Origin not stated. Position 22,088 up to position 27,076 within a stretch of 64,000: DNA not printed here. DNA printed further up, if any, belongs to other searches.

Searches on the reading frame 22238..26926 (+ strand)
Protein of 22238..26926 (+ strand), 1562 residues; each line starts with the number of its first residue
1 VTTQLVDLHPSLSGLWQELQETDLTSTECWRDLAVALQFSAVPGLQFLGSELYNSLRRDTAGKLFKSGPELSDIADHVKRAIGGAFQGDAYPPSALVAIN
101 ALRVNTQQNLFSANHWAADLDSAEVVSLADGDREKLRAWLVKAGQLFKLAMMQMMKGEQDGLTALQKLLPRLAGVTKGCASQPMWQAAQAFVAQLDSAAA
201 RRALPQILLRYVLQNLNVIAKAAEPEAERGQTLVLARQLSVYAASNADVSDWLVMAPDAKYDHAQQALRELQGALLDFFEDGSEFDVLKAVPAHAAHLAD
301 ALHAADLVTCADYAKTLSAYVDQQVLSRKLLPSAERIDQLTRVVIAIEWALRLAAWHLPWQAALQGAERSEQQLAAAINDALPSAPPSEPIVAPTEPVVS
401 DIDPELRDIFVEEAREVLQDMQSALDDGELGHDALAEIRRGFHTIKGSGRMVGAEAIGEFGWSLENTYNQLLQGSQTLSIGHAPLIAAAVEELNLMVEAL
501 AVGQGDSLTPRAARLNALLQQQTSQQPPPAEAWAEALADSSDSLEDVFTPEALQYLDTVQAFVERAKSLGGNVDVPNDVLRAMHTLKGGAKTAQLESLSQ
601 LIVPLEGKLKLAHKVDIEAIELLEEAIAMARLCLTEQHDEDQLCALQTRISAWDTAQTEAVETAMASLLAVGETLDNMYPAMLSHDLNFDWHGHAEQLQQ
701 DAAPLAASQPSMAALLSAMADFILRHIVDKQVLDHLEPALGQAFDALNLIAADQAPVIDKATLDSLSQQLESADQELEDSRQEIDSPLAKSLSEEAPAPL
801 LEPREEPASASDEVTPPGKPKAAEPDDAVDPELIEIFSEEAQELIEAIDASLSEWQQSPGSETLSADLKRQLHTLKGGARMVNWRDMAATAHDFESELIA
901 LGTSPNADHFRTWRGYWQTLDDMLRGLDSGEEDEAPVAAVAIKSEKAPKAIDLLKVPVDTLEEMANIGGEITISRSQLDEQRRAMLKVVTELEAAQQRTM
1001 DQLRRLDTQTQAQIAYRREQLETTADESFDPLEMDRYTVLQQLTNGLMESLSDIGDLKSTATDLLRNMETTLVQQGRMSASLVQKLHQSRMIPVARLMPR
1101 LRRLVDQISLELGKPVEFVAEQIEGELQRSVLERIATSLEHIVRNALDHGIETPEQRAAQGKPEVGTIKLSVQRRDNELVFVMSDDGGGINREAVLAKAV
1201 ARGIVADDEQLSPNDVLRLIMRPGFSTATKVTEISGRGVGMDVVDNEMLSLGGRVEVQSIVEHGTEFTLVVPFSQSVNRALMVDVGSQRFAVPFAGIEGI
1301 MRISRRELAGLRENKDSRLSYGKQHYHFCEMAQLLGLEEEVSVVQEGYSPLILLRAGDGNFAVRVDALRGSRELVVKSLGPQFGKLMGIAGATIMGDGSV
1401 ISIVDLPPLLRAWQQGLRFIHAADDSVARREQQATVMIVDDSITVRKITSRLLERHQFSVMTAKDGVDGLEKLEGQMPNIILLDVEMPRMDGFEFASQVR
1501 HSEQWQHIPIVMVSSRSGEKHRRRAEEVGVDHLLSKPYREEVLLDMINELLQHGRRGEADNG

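Call 11: search_protein_families(library=pfam, proteins=[window:22238-26926:+], max_evalue=0.001)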
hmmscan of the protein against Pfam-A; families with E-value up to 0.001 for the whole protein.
window:22238-26926:+ (1562 aa): 4 families
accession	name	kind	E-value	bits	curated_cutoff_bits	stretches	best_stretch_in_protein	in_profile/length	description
PF01627.28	Hpt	-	4.6e-32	110.6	24.6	3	405-500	1-81/84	Hpt domain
PF00072.30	Response_reg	-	1.2e-25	90.3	30.2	1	1436-1547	1-110/111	Response regulator receiver domain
PF01584.24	CheW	-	3.6e-19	69.2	23.5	1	1280-1411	2-135/138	CheW-like domain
PF02518.31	HATPase_c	-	1.4e-14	54.9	26.4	1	1137-1274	4-110/111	Histidine kinase-, DNA gyrase B-, and HSP90-like ATPase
